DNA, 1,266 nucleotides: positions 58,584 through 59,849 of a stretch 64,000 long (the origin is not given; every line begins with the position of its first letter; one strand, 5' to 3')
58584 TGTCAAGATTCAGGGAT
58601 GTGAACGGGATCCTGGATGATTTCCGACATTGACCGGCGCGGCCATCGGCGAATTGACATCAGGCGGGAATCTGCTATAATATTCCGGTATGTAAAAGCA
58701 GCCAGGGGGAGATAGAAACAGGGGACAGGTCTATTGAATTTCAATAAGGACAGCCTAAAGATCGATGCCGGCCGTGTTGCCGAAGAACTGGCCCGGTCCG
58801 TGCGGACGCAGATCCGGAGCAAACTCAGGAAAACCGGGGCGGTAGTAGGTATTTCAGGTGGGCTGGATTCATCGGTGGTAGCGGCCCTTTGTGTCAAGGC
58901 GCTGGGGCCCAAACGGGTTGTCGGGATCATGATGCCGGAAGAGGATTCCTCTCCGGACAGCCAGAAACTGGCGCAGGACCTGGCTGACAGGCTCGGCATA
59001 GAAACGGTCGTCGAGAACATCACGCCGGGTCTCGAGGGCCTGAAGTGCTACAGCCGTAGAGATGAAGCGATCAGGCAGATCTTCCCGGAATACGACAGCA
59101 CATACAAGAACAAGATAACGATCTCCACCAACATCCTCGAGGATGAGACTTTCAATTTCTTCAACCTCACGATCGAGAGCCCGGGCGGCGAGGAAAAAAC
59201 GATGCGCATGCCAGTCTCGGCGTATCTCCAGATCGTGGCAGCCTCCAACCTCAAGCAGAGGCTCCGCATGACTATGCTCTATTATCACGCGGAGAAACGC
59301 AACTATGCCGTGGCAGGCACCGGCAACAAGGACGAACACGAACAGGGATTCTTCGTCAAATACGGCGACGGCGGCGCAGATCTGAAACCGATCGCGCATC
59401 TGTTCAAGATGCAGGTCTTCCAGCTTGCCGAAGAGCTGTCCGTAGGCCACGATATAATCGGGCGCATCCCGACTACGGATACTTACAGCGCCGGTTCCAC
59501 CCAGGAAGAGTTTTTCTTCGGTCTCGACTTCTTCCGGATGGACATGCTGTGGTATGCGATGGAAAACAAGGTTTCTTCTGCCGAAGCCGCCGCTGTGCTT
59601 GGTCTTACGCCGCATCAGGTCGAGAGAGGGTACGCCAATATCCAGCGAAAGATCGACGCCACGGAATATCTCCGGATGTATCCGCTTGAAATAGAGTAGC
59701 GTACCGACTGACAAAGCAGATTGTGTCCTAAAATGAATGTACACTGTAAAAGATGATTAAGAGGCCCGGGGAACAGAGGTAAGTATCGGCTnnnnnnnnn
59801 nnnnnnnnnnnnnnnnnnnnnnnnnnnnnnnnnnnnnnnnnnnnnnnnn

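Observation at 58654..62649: Cassette: two divergent NadE-family amidoligases flanking a DltC-like carrier protein and an adenylating ligase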

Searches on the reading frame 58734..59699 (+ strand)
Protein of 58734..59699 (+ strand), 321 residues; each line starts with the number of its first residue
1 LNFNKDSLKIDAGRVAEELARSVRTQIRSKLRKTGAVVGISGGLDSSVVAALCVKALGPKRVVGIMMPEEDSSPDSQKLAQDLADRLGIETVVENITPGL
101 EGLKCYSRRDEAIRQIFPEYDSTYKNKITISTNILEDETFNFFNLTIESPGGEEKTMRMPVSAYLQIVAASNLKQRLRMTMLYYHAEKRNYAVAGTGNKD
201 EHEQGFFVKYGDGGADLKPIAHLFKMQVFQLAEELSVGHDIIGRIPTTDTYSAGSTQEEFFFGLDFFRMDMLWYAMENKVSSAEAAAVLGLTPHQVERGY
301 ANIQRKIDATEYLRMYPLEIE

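Call 3: search_protein_families(library=pfam, proteins=[window:58734-59699:+], max_evalue=0.01)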
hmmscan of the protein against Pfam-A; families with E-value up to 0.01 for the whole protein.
window:58734-59699:+ (321 aa): 3 families
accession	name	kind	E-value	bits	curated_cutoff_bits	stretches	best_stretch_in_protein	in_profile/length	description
PF02540.23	NAD_synthase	-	2.2e-51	174.8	21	2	166-311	97-236/242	NAD synthase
PF00733.27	Asn_synthase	-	2e-06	28.2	21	1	15-97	2-80/354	Asparagine synthase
PF03054.22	tRNA_Me_trans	-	0.0019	18.4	20.6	1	37-73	4-38/202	tRNA methyl transferase HUP domain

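Call 4: search_protein_families(library=ncbifam, proteins=[window:58734-59699:+], max_evalue=0.01)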
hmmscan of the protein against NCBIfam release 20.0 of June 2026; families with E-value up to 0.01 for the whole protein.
window:58734-59699:+ (321 aa): 17 families
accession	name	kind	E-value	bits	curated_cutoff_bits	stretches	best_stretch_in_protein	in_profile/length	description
NF002048.0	PRK00876.1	subfamily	5.6e-135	449.4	313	1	2-320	6-323/330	NAD(+) synthase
NF010587.0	PRK13980.1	equivalog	5.1e-55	186.5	255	2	166-318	109-256/267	NAD+ synthase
TIGR00552.1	nadE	equivalog_domain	5e-50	170.1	63.65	2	110-319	49-243/251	NAD(+) synthase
NF010588.0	PRK13981.1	equivalog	9e-28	97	479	2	21-103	274-355/546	NAD+ synthase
NF001979.1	PRK00768.1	equivalog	3.1e-24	85.9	250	1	168-284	130-245/266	NAD(+) synthase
NF000848.1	PRK00074.1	equivalog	1.1e-08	34.1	400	1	9-67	189-247/512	glutamine-hydrolyzing GMP synthase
TIGR00884.1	guaA_Cterm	equivalog_domain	5.8e-08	32.4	338.75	1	25-92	8-75/310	glutamine-hydrolyzing GMP synthase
TIGR00268.2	TIGR00268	equivalog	4.2e-07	29.5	150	1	26-94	5-74/259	ATP-dependent sacrificial sulfur transferase LarE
TIGR01536.1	asn_synth_AEB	equivalog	1.2e-06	27.9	267.1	1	5-96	227-315/517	asparagine synthase (glutamine-hydrolyzing)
NF002730.0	PRK02628.1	equivalog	1.2e-06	27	473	1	33-126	359-455/677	NAD(+) synthase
NF001138.1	PRK00143.1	equivalog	6.4e-05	22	284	1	37-95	3-67/345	tRNA 2-thiouridine(34) synthase MnmA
NF011258.0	PRK14664.1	equivalog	0.0002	20.6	680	1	33-94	5-61/362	tRNA 2-thiouridine(34) synthase MnmA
TIGR00420.1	trmU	equivalog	0.0006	18.8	236.95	1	37-95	4-70/351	tRNA 2-thiouridine(34) synthase MnmA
NF006949.0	PRK09431.1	equivalog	0.0029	16.2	499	1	11-56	208-250/554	asparagine synthase B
NF033561.1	macrolact_Ik_Al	subfamily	0.0039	15.9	300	1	12-72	193-252/561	albusnodin/ikarugamycin family macrolactam cyclase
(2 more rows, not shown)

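Call 9: find_homologous_proteins(query=window:58734-59699:+)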
Query window:58734-59699:+ (321 aa): 7968 proteins with E <= 0.001 among 8000 candidates; the best 120 are listed.
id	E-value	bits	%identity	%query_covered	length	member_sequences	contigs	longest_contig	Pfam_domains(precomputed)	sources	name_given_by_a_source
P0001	5.3e-208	707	99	100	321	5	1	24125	PF00733.28,PF02540.24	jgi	jgi:NAD+ synthase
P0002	6.0e-183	625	87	100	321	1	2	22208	PF00733.28,PF02540.24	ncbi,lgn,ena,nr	ncbi:MAG: NAD(+) synthase [Candidatus Krumholzibacteria bacterium]|nr:NAD(+) synthase [Candidatus Kr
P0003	5.6e-182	622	87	100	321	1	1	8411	PF00733.28,PF02540.24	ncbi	-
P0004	1.1e-180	617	86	100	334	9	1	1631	PF02540.24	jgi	jgi:NAD+ synthase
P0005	3.1e-165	567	79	100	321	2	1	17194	PF02540.24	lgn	-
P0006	1.3e-164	565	79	100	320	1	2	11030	PF00733.28,PF02540.24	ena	-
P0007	5.2e-164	563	79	100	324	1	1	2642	PF02540.24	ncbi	-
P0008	2.3e-163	560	80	100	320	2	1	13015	PF02540.24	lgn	-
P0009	3.3e-163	560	79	100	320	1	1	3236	PF00733.28,PF02540.24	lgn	-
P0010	4.9e-163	559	79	100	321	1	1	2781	PF02540.24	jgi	-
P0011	5.9e-163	559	78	100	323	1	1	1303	PF02540.24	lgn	-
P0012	1.5e-161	555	78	100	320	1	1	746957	PF02540.24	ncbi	ncbi:MAG: NAD(+) synthase [Candidatus Zixiibacteriota bacterium]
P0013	2.8e-161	554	79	100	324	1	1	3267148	PF02540.24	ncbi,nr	ncbi:MAG: NAD(+) synthase [Candidatus Zixiibacteriota bacterium]|nr:MAG: NAD(+) synthase [candidate 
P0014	7.0e-161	552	78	100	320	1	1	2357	PF02540.24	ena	-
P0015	5.3e-160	549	77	100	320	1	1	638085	PF02540.24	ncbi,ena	-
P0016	1.9e-159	548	77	100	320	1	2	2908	PF02540.24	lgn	-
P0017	4.7e-159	546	76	100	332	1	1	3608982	PF02540.24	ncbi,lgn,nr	ncbi:MAG: NAD(+) synthase [Candidatus Zixiibacteriota bacterium]|nr:MAG: NAD(+) synthase [candidate 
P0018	2.0e-154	531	75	100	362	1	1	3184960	PF02540.24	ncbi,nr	ncbi:MAG: NAD(+) synthase [Candidatus Zixiibacteriota bacterium]|nr:MAG: NAD(+) synthase [candidate 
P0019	7.8e-151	519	73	100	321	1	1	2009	PF02540.24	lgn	-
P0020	4.1e-150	517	73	100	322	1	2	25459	PF02540.24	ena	-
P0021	7.0e-150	516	73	100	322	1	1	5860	PF02540.24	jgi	jgi:NAD+ synthase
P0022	2.5e-149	514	73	100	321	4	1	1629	PF02540.24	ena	-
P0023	3.7e-149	514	73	100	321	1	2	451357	PF02540.24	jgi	jgi:NAD+ synthase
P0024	4.4e-149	514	72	100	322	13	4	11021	PF02540.24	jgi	-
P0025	5.5e-149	513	72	100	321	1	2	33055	PF02540.24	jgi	jgi:NAD+ synthase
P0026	5.8e-149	513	73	100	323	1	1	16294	PF02540.24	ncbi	-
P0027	9.2e-149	513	73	100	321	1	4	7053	PF02540.24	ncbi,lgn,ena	-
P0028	9.3e-149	513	73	100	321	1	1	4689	PF02540.24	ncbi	-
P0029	1.1e-148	512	73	100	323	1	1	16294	PF02540.24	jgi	jgi:NAD+ synthase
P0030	1.2e-148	512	73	100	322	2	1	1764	PF02540.24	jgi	-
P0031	1.6e-148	512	72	99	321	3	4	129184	PF02540.24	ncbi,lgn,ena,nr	ncbi:MAG TPA: NAD(+) synthase [Acidobacteriota bacterium]|nr:NAD(+) synthase [Acidobacteriota bacter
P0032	3.6e-148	511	71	100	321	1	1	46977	PF02540.24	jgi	jgi:NAD+ synthase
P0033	4.2e-148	510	73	100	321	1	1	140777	PF02540.24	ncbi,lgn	-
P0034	1.2e-147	509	71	99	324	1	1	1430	PF02540.24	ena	-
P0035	1.7e-147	508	73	100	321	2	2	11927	PF02540.24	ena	-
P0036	1.9e-147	508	71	100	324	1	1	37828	PF02540.24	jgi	jgi:NAD+ synthase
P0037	2.0e-147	508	72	100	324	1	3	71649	PF02540.24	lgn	-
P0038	2.0e-147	508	72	100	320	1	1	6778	PF02540.24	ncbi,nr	ncbi:NAD(+) synthase [candidate division GN15 bacterium]|nr:NAD(+) synthase [candidate division GN15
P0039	3.2e-147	507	72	100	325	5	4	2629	PF02540.24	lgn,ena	-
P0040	3.4e-147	507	72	100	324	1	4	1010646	PF02540.24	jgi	jgi:NAD+ synthase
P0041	3.6e-147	507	73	99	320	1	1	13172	PF02540.24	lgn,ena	-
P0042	4.1e-147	507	72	99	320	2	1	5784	PF02540.24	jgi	-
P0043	4.1e-147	507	73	99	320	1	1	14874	PF02540.24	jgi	-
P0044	6.0e-147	507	72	100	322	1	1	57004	PF02540.24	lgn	-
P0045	6.8e-147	506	72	100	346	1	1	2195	PF02540.24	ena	-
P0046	1.1e-146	506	68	100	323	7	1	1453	PF02540.24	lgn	-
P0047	1.7e-146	505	73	100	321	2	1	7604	PF02540.24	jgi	jgi:NAD+ synthase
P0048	1.8e-146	505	71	100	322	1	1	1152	PF02540.24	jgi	jgi:NAD+ synthase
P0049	1.8e-146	505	70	100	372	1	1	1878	PF02540.24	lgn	-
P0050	1.8e-146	505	73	99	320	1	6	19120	PF02540.24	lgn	-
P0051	1.8e-146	505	73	99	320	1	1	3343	PF02540.24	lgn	-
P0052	1.9e-146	505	71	100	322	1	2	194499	PF02540.24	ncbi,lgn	-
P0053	2.5e-146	505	73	99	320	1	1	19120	PF02540.24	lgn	-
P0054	2.5e-146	505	73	99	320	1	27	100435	PF02540.24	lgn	-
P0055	2.6e-146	505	70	100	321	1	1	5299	PF02540.24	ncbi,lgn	-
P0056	2.6e-146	504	70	100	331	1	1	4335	PF02540.24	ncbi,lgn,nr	ncbi:MAG: NAD(+) synthase [candidate division Zixibacteria bacterium]|nr:NAD(+) synthase [candidate 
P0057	3.1e-146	504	72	99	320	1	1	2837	PF02540.24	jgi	jgi:NAD+ synthase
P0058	3.5e-146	504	73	99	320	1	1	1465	PF02540.24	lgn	-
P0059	3.5e-146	504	71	100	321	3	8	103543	PF02540.24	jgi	-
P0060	3.6e-146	504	72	100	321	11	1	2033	PF02540.24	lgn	-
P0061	3.7e-146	504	71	100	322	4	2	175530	PF00733.28,PF02540.24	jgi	-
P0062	4.7e-146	504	72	100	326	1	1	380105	PF02540.24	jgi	jgi:NAD+ synthase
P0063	5.1e-146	504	71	100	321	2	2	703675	PF02540.24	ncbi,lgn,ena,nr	ncbi:MAG TPA: NAD(+) synthase [candidate division Zixibacteria bacterium]|nr:NAD(+) synthase [candid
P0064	6.0e-146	503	70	99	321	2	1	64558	PF02540.24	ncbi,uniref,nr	ncbi:NAD(+) synthase [candidate division GN15 bacterium]|uniref:NH(3)-dependent NAD(+) synthetase n=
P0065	7.7e-146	503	70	100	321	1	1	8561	PF02540.24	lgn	-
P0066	9.3e-146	503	69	100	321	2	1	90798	PF02540.24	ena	-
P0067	1.3e-145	502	72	99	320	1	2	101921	PF00733.28,PF02540.24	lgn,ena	-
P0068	1.3e-145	502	72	99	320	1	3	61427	PF00733.28,PF02540.24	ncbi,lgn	-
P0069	1.3e-145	502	72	99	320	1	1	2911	PF00733.28,PF02540.24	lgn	-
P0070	1.8e-145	502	70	100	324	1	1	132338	PF02540.24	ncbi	ncbi:MAG: NAD(+) synthase [Candidatus Zixiibacteriota bacterium]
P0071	3.7e-145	501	70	100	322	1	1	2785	PF02540.24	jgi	-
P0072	3.7e-145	501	70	100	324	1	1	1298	PF02540.24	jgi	jgi:NAD+ synthase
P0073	4.8e-145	500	71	99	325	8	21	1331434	PF02540.24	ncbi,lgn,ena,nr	ncbi:MAG TPA: NAD(+) synthase [candidate division Zixibacteria bacterium]|nr:NAD(+) synthase [candid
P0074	5.3e-145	500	69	100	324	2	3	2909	PF02540.24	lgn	-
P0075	7.3e-145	500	72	99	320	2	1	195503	PF00733.28,PF02540.24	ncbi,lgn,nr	ncbi:MAG: NAD(+) synthase [candidate division Zixibacteria bacterium]|nr:NAD(+) synthase [candidate 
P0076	8.8e-145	499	70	100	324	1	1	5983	PF02540.24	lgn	-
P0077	9.7e-145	499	70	100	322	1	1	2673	PF02540.24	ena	-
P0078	1.1e-144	499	72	98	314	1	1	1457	PF02540.24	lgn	-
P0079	1.1e-144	499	70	100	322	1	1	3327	PF02540.24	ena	-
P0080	1.1e-144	499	69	100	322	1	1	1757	PF02540.24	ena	-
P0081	1.1e-144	499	71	99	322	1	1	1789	PF02540.24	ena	-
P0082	1.2e-144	499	69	100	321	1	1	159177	PF02540.24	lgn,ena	-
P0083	1.2e-144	499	69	100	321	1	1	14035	PF02540.24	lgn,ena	-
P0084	1.2e-144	499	69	100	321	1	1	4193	PF02540.24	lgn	-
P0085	1.7e-144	499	70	100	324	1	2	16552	PF02540.24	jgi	-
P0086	1.9e-144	498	71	100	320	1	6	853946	PF02540.24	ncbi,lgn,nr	ncbi:NAD(+) synthase [bacterium]|nr:NAD(+) synthase [bacterium]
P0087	2.0e-144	498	71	100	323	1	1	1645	PF02540.24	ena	-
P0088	2.1e-144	498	69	100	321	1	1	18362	PF02540.24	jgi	-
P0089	2.2e-144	498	69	99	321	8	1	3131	PF02540.24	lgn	-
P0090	2.4e-144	498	71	99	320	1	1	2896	PF02540.24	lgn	-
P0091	2.5e-144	498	71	100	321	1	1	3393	PF02540.24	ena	-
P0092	2.9e-144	498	69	100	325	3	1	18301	PF02540.24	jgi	-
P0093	3.0e-144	498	71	99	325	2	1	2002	PF02540.24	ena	-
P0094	3.4e-144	498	71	100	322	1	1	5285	PF02540.24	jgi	-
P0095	3.6e-144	497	70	100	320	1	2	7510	PF02540.24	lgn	-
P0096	4.8e-144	497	71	99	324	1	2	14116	PF02540.24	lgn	-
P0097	6.6e-144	497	70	99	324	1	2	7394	PF02540.24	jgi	jgi:NAD+ synthase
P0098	7.2e-144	496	70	100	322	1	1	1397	PF02540.24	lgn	-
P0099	7.2e-144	496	70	100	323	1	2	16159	PF00872.25,PF02540.24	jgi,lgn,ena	-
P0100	7.3e-144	496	70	100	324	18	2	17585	PF02540.24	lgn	-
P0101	7.6e-144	496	69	100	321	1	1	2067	PF02540.24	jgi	jgi:NAD+ synthase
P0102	7.9e-144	496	71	100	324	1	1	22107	PF02540.24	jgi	-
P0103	8.8e-144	496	71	99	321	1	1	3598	PF02540.24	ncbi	-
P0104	9.6e-144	496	70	100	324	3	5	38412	PF02540.24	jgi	-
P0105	9.7e-144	496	71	100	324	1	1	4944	PF02540.24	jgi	jgi:NAD+ synthase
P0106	1.1e-143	496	71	99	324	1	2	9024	PF02540.24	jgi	jgi:NAD+ synthase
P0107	1.1e-143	496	69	100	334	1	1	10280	PF02540.24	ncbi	-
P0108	1.2e-143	496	70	100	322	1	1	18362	PF02540.24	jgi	-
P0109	1.4e-143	496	70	100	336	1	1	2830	PF02540.24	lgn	-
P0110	1.4e-143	496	70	99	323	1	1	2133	PF02540.24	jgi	jgi:NAD+ synthase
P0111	1.5e-143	495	71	99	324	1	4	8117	PF02540.24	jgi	jgi:NAD+ synthase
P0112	1.5e-143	495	71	99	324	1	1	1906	PF02540.24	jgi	jgi:NAD+ synthase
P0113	1.6e-143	495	69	100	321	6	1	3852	PF02540.24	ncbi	-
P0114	1.8e-143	495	70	99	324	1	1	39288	PF02540.24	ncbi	ncbi:MAG: NAD(+) synthase [Candidatus Zixiibacteriota bacterium]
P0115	1.9e-143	495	71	99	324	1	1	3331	PF02540.24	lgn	-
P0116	2.3e-143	495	68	100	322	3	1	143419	PF02540.24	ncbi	ncbi:MAG: NAD(+) synthase [bacterium]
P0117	2.4e-143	495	71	99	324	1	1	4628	PF02540.24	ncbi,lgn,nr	ncbi:MAG: NAD(+) synthase [candidate division Zixibacteria bacterium]|nr:NAD(+) synthase [candidate 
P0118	2.4e-143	495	71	99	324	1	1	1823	PF02540.24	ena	-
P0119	2.5e-143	495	70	100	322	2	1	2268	PF02540.24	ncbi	-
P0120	2.7e-143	495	70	100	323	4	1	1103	PF02540.24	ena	-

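Call 10: find_encoding_contigs(protein=P0013, flank=8000, max_places=2)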
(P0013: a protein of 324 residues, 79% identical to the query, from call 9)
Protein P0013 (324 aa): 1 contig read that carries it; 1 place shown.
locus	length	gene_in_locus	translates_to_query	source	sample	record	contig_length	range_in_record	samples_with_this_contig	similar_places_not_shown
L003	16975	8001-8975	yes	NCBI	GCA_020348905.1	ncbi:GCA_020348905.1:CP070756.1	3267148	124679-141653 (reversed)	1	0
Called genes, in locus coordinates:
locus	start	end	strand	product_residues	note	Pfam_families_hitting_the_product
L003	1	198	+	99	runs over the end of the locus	-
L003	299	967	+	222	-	PF00440:TetR_N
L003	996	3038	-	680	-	PF13428:TPR_14 (faint), PF14559:TPR_19 (faint), PF13432:TPR_16 (faint), PF07719:TPR_2 (weak), PF13424:TPR_12, PF00515:TPR_1 (faint)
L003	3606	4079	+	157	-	PF04978:MST (faint), PF12867:DinB_2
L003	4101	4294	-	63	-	-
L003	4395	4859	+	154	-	PF16861:Carbam_trans_C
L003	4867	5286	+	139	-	PF19588:SxtJ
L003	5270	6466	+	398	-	PF00657:Lipase_GDSL (weak), PF13472:Lipase_GDSL_2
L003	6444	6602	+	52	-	PF19451:DUF5989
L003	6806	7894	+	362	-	PF13860:FlgD_ig, PF18962:Por_Secre_tail (weak)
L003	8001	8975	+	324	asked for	PF02540:NAD_synthase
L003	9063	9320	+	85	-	-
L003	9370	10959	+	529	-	PF00501:AMP-binding, PF13193:AMP-binding_C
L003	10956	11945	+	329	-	PF02540:NAD_synthase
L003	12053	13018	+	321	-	PF01073:3Beta_HSD, PF01370:Epimerase, PF02719:Polysacc_synt_2, PF04321:RmlD_sub_bind, PF08659:KR (weak), PF13460:NAD_binding_10, PF16363:GDP_Man_Dehyd, PF07993:NAD_binding_4 (weak)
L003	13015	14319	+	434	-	PF03721:UDPG_MGDP_dh_N, PF00984:UDPG_MGDP_dh, PF03720:UDPG_MGDP_dh_C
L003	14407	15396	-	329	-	PF03349:Toluene_X (faint), PF19572:PorV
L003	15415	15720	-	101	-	-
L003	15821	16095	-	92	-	PF00932:LTD (weak)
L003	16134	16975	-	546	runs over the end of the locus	-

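Call 11: find_encoding_contigs(protein=P0031, flank=8000, max_places=2)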
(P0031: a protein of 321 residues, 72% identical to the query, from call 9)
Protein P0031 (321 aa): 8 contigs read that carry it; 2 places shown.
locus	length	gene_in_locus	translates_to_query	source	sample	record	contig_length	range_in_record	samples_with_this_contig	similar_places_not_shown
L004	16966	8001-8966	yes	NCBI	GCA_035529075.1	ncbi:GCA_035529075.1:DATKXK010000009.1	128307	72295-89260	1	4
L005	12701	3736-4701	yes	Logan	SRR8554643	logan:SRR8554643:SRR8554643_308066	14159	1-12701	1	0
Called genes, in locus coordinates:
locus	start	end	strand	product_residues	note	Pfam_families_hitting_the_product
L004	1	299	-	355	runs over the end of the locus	PF01522:Polysacc_deac_1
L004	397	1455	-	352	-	PF13527:Acetyltransf_9, PF00583:Acetyltransf_1 (weak)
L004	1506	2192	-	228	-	-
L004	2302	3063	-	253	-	PF13472:Lipase_GDSL_2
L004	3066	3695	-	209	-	PF14602:Hexapep_2 (faint)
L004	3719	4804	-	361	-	-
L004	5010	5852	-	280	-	PF18962:Por_Secre_tail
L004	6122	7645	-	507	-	PF02706:Wzz, PF13807:GNVR (weak)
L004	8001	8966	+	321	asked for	PF02540:NAD_synthase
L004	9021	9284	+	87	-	PF00550:PP-binding (weak)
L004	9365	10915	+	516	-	PF00501:AMP-binding, PF13193:AMP-binding_C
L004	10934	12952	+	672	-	PF13522:GATase_6, PF13537:GATase_7, PF00733:Asn_synthase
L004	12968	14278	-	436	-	PF03721:UDPG_MGDP_dh_N, PF00984:UDPG_MGDP_dh, PF03720:UDPG_MGDP_dh_C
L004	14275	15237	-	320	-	PF01073:3Beta_HSD, PF01370:Epimerase, PF02719:Polysacc_synt_2, PF04321:RmlD_sub_bind, PF07993:NAD_binding_4, PF13460:NAD_binding_10, PF16363:GDP_Man_Dehyd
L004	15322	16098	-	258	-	-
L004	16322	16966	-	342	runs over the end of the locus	PF00535:Glycos_transf_2, PF10111:Glyco_tranf_2_2, PF13506:Glyco_transf_21, PF13641:Glyco_tranf_2_3, PF13632:Glyco_trans_2_3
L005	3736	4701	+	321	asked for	PF02540:NAD_synthase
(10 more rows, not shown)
